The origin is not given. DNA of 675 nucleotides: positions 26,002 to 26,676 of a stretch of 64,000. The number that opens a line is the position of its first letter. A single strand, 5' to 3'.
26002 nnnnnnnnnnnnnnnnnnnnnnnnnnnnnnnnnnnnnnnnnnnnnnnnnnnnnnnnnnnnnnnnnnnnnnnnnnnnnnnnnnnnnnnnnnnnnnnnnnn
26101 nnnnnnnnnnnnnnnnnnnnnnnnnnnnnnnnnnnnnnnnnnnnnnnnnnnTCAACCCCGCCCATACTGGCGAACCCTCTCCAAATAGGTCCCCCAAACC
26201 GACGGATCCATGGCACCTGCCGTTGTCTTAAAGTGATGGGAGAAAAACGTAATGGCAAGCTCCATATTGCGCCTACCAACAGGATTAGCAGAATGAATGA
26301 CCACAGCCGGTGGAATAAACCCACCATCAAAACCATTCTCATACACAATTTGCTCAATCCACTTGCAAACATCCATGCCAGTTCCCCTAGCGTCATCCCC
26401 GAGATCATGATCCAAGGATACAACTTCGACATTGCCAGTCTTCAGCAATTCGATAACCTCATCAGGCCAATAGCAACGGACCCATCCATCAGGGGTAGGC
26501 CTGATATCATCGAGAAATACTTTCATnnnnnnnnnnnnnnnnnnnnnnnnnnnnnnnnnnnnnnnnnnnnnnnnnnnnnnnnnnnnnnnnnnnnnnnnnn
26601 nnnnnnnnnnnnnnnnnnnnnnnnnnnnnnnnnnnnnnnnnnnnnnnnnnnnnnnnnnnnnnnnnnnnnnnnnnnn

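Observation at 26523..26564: Cassette-encoded mini-ORFs translationally coupled to pre-existing genes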

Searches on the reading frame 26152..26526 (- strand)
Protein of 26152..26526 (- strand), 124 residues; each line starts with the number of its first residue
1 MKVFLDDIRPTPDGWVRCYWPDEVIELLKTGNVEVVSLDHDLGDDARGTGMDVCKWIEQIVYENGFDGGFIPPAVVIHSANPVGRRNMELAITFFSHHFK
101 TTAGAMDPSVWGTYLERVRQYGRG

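Call 8: search_protein_families(library=pfam, proteins=[window:26152-26526:-], max_evalue=0.01)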
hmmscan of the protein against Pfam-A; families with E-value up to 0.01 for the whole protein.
window:26152-26526:- (124 aa): 1 family
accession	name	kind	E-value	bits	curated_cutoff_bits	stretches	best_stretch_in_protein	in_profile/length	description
PF20274.4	cREC_REC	-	1.2e-26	93.6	27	1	1-92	1-86/88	Cyclic-phosphate processing Receiver domain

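Call 12: find_encoding_contigs(protein=window:26152-26526:-, flank=10000, max_places=10)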
Protein window:26152-26526:- (124 aa): 13 contigs read that carry it; 7 places shown.
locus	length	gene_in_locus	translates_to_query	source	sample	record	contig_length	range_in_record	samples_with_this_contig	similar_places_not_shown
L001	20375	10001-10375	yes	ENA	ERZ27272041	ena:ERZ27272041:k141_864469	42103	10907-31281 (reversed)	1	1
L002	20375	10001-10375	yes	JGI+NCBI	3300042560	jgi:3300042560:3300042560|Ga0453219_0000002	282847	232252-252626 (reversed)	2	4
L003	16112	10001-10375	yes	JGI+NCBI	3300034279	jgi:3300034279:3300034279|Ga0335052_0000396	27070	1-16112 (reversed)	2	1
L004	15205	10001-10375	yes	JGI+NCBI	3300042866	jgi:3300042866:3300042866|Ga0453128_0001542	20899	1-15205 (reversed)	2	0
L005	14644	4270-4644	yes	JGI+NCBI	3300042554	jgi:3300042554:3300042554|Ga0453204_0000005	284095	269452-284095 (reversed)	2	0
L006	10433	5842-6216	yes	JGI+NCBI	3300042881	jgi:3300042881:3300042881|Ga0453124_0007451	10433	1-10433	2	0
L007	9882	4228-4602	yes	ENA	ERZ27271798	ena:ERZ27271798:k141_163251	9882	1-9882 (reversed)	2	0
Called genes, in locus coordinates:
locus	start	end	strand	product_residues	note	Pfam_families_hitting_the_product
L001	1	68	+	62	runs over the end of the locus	-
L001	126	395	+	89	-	-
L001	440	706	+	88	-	-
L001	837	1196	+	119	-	-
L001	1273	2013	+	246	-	-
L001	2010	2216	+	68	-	-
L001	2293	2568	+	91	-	-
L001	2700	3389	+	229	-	-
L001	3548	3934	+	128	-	-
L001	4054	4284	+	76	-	-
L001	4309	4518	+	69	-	-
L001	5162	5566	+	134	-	PF24835:DUF7717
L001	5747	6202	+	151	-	-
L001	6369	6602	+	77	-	-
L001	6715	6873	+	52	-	-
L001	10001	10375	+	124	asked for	PF20274:cREC_REC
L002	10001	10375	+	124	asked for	PF20274:cREC_REC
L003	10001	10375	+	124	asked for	PF20274:cREC_REC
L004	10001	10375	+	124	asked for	PF20274:cREC_REC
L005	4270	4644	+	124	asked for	PF20274:cREC_REC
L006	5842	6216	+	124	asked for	PF20274:cREC_REC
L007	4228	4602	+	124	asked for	PF20274:cREC_REC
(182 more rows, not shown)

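Call 16: find_homologous_proteins(query=window:26152-26526:-)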
Query window:26152-26526:- (124 aa): 939 proteins with E <= 0.001 among 945 candidates; the best 120 are listed.
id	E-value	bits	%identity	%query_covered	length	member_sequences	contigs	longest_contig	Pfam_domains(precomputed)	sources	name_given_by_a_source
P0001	1.2e-79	283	99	98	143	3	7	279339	PF20274.5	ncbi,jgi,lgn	jgi:hypothetical protein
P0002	1.4e-71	257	88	98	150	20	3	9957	PF20274.5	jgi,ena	-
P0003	7.0e-65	235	81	98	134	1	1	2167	PF20274.5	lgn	-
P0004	9.4e-46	173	63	97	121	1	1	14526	PF20274.5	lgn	-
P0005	1.3e-45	173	63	97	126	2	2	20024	PF20274.5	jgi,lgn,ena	jgi:hypothetical protein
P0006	4.2e-42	161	62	95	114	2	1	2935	PF20274.5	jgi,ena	jgi:hypothetical protein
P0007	1.0e-41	160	68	81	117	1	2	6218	PF20274.5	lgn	-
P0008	7.9e-41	157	56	98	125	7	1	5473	PF20274.5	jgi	-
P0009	8.6e-40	154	90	58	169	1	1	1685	PF20274.5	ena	-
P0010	4.9e-34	135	55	95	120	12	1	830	PF20274.5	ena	-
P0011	7.1e-34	135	54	96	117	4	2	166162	PF20274.5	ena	-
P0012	9.8e-33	131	62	81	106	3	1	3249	PF20274.5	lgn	-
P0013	1.6e-32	130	64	74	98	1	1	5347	PF20274.5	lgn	-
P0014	1.8e-32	130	63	75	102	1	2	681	PF20274.5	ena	-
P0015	2.4e-32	130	61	79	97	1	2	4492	PF20274.5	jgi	jgi:hypothetical protein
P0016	5.6e-32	128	61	75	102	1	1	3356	PF20274.5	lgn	-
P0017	6.2e-32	128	62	81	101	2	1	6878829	PF20274.5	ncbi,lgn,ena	-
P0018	7.6e-32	128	61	75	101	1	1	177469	PF20274.5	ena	-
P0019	1.0e-31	128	66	71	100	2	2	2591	PF20274.5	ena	-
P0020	1.2e-31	127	52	99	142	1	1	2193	PF20274.5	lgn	-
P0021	1.5e-31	127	65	74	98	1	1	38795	PF20274.5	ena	-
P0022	1.6e-31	127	62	74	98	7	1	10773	PF20274.5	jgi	jgi:hypothetical protein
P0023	1.8e-31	127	63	77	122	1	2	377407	PF20274.5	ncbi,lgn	-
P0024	1.8e-31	127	65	74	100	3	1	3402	PF20274.5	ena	-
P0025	3.1e-31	126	67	74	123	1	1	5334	PF20274.5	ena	-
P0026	3.2e-31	126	60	75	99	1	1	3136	PF20274.5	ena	-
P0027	4.0e-31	126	59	81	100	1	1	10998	PF20274.5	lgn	-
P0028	4.7e-31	125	62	75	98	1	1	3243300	PF20274.5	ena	-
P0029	4.8e-31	125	70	66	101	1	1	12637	PF20274.5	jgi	jgi:hypothetical protein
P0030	4.8e-31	125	66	74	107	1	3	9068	PF20274.5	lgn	-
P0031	6.4e-31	125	63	74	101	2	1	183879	PF20274.5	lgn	-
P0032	6.5e-31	125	65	74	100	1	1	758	PF20274.5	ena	-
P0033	6.7e-31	125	64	78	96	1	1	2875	PF20274.5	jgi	jgi:hypothetical protein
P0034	7.4e-31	125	59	78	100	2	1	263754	PF20274.5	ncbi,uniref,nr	ncbi:hypothetical protein D1Y85_16510 [Paraburkholderia dinghuensis]|uniref:Cyclic-phosphate process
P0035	7.7e-31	125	63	74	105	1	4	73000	PF20274.5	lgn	-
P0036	8.1e-31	125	63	74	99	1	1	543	PF20274.5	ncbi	-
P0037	9.4e-31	124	58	81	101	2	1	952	PF20274.5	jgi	-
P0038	1.3e-30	124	59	80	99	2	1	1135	PF20274.5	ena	-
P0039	1.3e-30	124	53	92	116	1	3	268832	PF20274.5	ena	-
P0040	1.4e-30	124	59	79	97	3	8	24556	PF20274.5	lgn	-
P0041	1.5e-30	124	63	74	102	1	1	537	PF20274.5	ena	-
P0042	1.7e-30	124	58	81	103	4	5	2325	PF20274.5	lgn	-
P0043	1.7e-30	124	61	77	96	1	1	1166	PF20274.5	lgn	-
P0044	1.9e-30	123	57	86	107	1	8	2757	PF20274.5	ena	-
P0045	2.1e-30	123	65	74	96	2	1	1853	PF20274.5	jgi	jgi:hypothetical protein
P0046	2.1e-30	123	56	81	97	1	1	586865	PF20274.5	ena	-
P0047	2.3e-30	123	58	81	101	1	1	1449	PF20274.5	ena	-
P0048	2.3e-30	123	64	77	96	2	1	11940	PF20274.5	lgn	-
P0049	2.4e-30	123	57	79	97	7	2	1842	PF20274.5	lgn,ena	-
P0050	2.5e-30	123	61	74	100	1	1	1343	PF20274.5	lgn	-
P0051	2.5e-30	123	56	81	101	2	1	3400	PF20274.5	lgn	-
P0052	2.6e-30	123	59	81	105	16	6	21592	PF20274.5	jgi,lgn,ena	jgi:hypothetical protein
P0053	2.8e-30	123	66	71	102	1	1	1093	PF20274.5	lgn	-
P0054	2.9e-30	123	56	83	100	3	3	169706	PF20274.5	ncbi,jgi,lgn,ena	-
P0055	3.3e-30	123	65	74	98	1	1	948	PF20274.5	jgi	-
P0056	3.8e-30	122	62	75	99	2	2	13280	PF20274.5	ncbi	-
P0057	3.9e-30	122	64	74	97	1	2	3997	PF20274.5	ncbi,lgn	-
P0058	4.2e-30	122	58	83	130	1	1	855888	PF20274.5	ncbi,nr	nr:cyclic-phosphate processing receiver domain-containing protein [Kordiimonas aquimaris]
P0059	4.6e-30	122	59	78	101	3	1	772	PF20274.5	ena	-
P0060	4.6e-30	122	60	75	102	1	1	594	PF20274.5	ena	-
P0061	4.9e-30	122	62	79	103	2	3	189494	PF20274.5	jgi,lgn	-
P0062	5.1e-30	122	60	77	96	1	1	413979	PF20274.5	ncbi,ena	-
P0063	5.2e-30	122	58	78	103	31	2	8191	PF20274.5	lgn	-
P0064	5.4e-30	122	57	81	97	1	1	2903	PF20274.5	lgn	-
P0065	5.4e-30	122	63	74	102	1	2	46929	PF20274.5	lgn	-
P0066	5.5e-30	122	64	74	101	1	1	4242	PF20274.5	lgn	-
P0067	6.0e-30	122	63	75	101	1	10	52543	PF20274.5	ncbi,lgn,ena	ncbi:MAG TPA: cyclic-phosphate processing receiver domain-containing protein [Burkholderiaceae bacte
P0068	6.2e-30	122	60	79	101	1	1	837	PF20274.5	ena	-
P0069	6.2e-30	122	63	75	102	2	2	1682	PF20274.5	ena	-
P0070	7.1e-30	122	59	84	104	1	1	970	PF20274.5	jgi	-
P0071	8.0e-30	121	62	74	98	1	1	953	PF20274.5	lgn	-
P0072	9.1e-30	121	59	82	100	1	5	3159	PF20274.5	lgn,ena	-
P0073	9.3e-30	121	63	74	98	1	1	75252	PF20274.5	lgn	-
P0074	9.8e-30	121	60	81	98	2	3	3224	PF20274.5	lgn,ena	-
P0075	1.0e-29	121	65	71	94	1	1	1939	PF20274.5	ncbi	-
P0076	1.0e-29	121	62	74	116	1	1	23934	PF20274.5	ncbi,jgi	jgi:hypothetical protein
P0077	1.0e-29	121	59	81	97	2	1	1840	PF20274.5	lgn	-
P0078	1.1e-29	121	57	83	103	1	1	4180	PF20274.5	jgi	jgi:hypothetical protein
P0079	1.1e-29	121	56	86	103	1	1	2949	PF20274.5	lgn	-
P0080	1.2e-29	121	60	78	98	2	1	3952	PF20274.5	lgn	-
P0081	1.3e-29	121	57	83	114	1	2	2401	PF20274.5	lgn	-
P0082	1.3e-29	121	59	79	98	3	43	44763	PF20274.5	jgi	jgi:hypothetical protein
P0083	1.4e-29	121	63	74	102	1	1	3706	PF20274.5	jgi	jgi:hypothetical protein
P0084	1.5e-29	121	58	81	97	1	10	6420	PF20274.5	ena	-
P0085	1.7e-29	120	60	75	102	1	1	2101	PF20274.5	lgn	-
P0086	1.7e-29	120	59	81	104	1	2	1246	PF20274.5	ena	-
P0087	1.8e-29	120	59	77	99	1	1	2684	PF20274.5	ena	-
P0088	1.9e-29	120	63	75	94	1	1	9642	PF20274.5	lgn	-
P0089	2.1e-29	120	58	83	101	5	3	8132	PF20274.5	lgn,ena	-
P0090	2.1e-29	120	62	74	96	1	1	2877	PF20274.5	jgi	-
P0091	2.5e-29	120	58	81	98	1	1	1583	PF20274.5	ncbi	-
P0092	2.5e-29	120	65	74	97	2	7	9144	PF20274.5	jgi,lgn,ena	-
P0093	2.5e-29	120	59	83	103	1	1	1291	PF20274.5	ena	-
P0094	2.6e-29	120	59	79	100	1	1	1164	PF20274.5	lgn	-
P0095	2.8e-29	120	61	75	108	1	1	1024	PF20274.5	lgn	-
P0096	2.9e-29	120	63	74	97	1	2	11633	PF20274.5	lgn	-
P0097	2.9e-29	120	55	80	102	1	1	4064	PF20274.5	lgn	-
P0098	3.0e-29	120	61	75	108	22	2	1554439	PF20274.5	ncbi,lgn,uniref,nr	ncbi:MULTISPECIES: cyclic-phosphate processing receiver domain-containing protein [unclassified Lyso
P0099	3.2e-29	119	55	81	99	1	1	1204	PF20274.5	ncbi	-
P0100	3.2e-29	119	57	79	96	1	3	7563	PF20274.5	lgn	-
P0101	3.4e-29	119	58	77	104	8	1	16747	PF20274.5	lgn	-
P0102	3.4e-29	119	65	74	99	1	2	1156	PF20274.5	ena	-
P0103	3.6e-29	119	62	74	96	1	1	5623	PF20274.5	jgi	jgi:hypothetical protein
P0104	3.6e-29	119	59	79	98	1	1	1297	PF20274.5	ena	-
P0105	3.7e-29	119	56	85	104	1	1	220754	PF20274.5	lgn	-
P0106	3.7e-29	119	62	75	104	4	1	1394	PF20274.5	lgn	-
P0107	3.9e-29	119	56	85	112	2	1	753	PF20274.5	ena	-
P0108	4.0e-29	119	56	81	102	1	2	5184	PF20274.5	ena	-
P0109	4.2e-29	119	61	75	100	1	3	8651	PF20274.5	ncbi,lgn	ncbi:MAG: cyclic-phosphate processing receiver domain-containing protein [Pseudomonadota bacterium]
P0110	4.9e-29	119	57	84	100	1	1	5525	PF20274.5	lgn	-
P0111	4.9e-29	119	58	84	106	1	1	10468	PF20274.5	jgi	jgi:hypothetical protein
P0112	5.1e-29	119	62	74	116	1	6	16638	PF20274.5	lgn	-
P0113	5.1e-29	119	62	75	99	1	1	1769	PF20274.5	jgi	-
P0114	5.9e-29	119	62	79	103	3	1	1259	PF20274.5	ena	-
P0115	6.0e-29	119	57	84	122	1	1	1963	PF20274.5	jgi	-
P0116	6.1e-29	119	54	86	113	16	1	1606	PF20274.5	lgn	-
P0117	6.2e-29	119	58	83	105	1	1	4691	PF20274.5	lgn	-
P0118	6.4e-29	118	57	78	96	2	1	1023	PF20274.5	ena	-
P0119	6.4e-29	118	57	81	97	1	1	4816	PF20274.5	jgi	-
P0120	6.5e-29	118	57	83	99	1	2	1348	PF20274.5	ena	-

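Call 18: find_encoding_contigs(protein=P0001, flank=3000, max_places=4)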
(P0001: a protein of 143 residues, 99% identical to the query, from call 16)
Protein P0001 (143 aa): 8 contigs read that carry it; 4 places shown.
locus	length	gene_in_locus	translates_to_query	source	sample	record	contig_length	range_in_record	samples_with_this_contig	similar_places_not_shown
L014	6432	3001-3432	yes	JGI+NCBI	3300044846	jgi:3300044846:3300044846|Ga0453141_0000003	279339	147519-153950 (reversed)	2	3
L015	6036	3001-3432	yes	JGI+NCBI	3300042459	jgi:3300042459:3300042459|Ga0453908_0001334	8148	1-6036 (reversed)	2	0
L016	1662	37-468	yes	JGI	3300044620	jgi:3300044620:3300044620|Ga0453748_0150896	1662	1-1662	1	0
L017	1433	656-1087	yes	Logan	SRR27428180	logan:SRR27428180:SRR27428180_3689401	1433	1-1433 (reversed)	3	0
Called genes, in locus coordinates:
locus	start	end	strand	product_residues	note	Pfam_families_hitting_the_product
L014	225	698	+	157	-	-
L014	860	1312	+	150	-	-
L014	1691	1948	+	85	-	-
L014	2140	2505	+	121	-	-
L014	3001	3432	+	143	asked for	PF20274:cREC_REC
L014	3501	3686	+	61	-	-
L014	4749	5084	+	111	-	-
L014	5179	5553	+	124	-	-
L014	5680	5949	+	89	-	-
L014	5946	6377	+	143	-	-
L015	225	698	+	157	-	-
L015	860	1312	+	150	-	-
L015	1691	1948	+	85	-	-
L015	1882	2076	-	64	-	-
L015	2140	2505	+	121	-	-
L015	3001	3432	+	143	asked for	PF20274:cREC_REC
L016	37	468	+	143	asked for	PF20274:cREC_REC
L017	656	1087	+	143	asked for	PF20274:cREC_REC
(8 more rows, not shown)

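Call 19: find_encoding_contigs(protein=P0002, flank=5000, max_places=4)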
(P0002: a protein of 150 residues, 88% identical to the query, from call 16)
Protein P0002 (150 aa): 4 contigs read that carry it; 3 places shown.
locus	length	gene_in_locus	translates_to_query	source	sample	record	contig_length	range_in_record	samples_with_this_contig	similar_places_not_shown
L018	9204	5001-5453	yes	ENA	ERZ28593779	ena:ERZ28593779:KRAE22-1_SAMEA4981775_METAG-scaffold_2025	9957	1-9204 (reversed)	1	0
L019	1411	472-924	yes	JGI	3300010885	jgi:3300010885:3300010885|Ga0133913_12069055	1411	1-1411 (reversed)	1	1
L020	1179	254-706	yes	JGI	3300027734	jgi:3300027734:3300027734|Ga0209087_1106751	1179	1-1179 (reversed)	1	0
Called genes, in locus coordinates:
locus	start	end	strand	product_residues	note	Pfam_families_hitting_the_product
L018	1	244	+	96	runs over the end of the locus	-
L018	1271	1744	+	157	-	-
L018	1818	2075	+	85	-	-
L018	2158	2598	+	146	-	-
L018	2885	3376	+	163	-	-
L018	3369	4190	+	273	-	PF02086:MethyltransfD12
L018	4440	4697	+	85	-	-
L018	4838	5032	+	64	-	-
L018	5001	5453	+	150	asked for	PF20274:cREC_REC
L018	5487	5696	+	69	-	-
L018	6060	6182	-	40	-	-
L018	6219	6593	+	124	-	-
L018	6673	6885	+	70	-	-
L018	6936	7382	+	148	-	-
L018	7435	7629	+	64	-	-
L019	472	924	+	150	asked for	PF20274:cREC_REC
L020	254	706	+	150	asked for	PF20274:cREC_REC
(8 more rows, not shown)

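Call 20: find_encoding_contigs(protein=P0003, flank=3000, max_places=3)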
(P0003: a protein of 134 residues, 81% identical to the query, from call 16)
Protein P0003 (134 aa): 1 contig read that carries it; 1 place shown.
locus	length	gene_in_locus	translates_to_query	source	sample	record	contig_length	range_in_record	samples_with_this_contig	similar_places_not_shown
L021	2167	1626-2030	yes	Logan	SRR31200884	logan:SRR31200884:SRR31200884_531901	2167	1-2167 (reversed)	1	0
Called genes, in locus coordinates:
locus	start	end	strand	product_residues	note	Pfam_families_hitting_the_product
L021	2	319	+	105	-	?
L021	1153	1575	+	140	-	-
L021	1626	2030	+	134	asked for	PF20274:cREC_REC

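Call 21: find_encoding_contigs(protein=P0009, flank=3000, max_places=3)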
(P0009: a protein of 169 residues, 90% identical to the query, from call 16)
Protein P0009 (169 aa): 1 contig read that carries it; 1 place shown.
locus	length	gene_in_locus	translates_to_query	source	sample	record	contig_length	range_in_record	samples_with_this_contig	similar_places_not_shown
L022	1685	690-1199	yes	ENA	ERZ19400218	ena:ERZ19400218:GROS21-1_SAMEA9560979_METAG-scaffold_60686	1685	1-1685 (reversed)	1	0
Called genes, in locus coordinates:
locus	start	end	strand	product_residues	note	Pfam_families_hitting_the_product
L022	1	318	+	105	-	?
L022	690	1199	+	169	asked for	PF20274:cREC_REC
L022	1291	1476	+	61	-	-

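Call 45: search_protein_families(library=phrogs, proteins=[window:26152-26526:-], max_evalue=0.01)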
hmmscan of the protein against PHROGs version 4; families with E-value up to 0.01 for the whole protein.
window:26152-26526:- (124 aa): 1 family
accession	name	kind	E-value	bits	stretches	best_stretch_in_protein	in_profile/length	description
phrog_1479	-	unknown function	9.7e-25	88.2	1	1-94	6-102/124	-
